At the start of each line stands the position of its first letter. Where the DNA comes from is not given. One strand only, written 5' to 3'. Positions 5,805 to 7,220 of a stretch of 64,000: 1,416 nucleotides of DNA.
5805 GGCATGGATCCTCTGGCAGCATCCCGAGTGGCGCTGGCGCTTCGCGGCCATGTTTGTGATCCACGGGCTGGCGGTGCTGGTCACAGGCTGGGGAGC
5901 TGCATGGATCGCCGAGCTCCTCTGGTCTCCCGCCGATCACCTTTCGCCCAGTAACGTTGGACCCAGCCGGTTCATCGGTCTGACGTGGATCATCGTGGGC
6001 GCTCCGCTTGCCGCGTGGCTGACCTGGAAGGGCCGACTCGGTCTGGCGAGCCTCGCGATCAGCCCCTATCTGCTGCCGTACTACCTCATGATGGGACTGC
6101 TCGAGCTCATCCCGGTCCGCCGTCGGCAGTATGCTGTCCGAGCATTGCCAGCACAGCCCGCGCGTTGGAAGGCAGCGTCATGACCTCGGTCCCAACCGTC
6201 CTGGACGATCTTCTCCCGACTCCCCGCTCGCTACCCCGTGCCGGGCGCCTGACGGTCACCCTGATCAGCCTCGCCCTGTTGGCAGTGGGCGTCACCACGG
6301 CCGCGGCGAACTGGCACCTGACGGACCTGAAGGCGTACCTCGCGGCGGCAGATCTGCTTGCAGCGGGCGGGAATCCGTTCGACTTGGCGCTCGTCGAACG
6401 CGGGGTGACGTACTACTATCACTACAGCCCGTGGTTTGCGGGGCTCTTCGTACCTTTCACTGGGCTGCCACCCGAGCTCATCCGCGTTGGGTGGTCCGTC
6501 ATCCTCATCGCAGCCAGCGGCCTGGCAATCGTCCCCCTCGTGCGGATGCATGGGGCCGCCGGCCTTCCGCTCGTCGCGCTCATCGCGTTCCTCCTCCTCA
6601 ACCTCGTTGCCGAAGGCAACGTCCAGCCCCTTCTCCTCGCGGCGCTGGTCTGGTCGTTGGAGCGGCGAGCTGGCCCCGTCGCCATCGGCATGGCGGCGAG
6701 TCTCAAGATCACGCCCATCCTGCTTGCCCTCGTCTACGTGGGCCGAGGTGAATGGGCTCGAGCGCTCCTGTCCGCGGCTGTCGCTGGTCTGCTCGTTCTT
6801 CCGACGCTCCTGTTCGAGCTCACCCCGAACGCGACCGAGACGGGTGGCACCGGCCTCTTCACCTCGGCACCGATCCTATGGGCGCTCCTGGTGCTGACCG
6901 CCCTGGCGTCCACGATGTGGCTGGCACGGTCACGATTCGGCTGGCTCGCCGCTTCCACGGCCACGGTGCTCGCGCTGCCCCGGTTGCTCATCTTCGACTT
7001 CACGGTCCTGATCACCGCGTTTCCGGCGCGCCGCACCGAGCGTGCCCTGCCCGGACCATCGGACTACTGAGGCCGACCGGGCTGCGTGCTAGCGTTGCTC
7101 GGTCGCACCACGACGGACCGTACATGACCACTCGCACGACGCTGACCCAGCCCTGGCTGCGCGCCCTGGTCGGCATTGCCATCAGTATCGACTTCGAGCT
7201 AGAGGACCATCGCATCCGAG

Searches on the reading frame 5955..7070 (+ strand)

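Call 59: search_protein_families(library=pfam, proteins=[window:5955-7070:+], max_evalue=0.00001)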
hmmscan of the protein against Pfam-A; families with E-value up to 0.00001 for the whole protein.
window:5955-7070:+ (371 aa): 1 family
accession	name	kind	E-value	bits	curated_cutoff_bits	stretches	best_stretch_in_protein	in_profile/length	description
PF09594.16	GT87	-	8.9e-12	45.7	25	1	155-287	1-147/237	Glycosyltransferase family 87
